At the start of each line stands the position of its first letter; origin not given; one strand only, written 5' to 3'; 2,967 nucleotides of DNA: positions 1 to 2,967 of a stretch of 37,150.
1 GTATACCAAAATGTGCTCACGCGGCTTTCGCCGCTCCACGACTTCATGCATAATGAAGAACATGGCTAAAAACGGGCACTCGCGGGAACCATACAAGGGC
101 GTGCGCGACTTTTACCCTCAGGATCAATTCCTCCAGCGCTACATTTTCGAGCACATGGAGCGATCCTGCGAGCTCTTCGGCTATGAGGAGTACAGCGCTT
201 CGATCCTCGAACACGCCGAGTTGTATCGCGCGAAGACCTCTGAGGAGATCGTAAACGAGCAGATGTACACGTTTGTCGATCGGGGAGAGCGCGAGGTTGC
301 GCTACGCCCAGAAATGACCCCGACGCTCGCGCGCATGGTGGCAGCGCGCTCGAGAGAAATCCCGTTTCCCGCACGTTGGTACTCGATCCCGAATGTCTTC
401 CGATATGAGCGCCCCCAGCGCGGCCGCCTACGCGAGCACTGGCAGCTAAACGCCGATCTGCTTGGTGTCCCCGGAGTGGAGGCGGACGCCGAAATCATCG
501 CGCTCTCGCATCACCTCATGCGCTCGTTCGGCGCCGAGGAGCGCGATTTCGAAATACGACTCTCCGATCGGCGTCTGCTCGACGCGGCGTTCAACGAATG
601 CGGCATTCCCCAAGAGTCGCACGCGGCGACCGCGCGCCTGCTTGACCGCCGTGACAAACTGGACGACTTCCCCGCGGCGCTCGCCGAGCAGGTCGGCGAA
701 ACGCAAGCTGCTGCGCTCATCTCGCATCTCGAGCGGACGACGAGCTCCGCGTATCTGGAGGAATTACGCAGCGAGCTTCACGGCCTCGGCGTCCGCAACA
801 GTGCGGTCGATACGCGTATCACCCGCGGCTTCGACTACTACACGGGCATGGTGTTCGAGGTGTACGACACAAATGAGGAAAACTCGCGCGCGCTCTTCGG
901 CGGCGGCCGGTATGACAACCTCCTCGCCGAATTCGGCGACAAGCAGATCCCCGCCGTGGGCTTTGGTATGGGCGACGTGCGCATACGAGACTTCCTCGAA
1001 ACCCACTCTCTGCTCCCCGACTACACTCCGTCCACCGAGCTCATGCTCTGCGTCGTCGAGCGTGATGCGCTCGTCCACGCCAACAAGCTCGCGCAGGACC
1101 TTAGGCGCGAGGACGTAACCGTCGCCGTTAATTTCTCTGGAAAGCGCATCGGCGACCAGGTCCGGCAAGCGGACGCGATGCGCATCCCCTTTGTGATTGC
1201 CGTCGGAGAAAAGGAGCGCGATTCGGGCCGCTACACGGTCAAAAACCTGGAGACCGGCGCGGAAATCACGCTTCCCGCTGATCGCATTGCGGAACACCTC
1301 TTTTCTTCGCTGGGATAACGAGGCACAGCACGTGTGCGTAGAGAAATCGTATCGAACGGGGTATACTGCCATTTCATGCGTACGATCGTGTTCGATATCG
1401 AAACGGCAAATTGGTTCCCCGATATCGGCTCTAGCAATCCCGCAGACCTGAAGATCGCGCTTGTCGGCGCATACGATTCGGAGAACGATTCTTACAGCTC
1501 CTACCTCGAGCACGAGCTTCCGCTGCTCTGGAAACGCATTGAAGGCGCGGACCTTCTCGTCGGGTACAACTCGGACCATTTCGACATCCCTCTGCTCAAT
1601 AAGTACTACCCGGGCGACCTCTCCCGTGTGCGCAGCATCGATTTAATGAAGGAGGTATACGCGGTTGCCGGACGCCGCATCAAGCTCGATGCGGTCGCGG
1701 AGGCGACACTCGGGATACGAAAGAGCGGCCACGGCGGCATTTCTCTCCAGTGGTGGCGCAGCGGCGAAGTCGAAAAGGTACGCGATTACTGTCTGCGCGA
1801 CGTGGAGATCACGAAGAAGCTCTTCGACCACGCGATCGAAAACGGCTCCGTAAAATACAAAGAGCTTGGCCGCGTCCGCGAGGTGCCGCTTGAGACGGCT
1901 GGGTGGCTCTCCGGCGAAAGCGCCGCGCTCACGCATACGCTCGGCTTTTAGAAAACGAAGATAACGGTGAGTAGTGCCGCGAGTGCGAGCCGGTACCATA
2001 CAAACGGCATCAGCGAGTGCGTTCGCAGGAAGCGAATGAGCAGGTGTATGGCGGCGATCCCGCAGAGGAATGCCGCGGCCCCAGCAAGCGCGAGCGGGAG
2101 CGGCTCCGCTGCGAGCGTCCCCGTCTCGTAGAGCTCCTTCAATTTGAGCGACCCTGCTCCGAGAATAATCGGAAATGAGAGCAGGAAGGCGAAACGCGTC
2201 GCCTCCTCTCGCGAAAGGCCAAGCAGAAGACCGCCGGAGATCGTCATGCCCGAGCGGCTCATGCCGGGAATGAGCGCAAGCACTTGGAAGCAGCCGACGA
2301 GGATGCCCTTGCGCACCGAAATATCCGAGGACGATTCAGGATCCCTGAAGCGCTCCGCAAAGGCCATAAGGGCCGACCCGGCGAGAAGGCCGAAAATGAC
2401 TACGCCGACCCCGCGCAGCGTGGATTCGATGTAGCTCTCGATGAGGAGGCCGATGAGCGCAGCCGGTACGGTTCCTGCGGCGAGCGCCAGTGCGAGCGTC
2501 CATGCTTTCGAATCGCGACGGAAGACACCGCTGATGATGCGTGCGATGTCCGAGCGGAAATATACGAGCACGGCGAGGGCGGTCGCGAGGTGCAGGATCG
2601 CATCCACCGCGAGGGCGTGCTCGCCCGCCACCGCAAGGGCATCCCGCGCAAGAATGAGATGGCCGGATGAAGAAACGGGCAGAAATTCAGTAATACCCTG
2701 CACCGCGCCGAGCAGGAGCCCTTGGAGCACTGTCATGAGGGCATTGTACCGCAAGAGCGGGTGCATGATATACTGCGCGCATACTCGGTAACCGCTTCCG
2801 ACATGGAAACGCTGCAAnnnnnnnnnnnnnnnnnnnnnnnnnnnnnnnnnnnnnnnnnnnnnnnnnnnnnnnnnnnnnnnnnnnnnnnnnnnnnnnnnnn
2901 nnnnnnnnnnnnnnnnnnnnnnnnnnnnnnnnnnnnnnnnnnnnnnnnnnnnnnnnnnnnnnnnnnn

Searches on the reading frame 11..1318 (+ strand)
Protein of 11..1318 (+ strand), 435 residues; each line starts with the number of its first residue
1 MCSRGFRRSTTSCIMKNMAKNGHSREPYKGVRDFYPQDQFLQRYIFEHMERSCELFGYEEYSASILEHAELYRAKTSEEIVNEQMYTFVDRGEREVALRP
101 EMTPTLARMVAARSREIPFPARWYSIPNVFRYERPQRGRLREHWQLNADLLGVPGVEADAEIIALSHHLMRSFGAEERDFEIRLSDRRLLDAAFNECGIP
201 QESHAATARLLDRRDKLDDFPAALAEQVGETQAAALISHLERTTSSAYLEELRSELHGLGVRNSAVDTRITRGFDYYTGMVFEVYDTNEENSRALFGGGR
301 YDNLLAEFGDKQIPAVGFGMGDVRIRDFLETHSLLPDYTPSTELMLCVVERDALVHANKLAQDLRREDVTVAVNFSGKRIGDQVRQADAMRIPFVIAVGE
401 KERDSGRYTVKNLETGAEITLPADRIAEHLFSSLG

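Call 7: search_protein_families(library=pfam, proteins=[window:11-1318:+], max_evalue=0.001)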
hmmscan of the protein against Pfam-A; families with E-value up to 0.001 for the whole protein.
window:11-1318:+ (435 aa): 3 families
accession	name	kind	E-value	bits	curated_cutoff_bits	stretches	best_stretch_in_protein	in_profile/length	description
PF13393.11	tRNA-synt_His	-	1.3e-46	159.7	25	1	30-320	1-303/308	Histidyl-tRNA synthetase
PF03129.25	HGTP_anticodon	-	3.2e-14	53.3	21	1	350-428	8-89/94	Anticodon binding domain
PF00587.30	tRNA-synt_2b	-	1.3e-08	35.5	29.3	1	86-288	1-124/179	tRNA synthetase class II core domain (G, H, P, S and T)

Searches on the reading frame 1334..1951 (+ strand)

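Call 44: search_protein_families(library=pfam, proteins=[window:1334-1951:+], max_evalue=0.001)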
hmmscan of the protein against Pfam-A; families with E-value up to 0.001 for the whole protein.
window:1334-1951:+ (205 aa): 2 families
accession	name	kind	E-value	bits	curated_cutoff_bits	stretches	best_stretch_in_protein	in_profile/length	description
PF13482.12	RNase_H_2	-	8.7e-09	36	22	1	20-167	3-164/165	RNase_H superfamily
PF10108.15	DNA_pol_B_exo2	-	3.6e-06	27.3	24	0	100-158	104-164/213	Predicted 3'-5' exonuclease related to the exonuclease domain of PolB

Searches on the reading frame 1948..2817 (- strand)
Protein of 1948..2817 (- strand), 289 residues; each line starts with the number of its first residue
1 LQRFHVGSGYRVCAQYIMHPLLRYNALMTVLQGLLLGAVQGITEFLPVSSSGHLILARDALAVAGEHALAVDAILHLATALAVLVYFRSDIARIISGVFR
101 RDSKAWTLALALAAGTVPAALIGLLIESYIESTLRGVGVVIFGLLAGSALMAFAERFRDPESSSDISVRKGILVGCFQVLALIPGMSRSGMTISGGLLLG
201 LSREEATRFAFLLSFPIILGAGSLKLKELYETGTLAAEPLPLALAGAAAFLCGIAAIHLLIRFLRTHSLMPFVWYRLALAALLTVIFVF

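Call 44: search_protein_families(library=pfam, proteins=[window:1948-2817:-], max_evalue=0.001)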
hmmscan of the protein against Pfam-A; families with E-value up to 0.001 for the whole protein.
window:1948-2817:- (289 aa): 1 family
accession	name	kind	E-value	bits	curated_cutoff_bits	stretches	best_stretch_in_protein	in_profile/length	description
PF02673.24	BacA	-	1e-75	255.2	33.4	1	34-281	2-256/257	Bacitracin resistance protein BacA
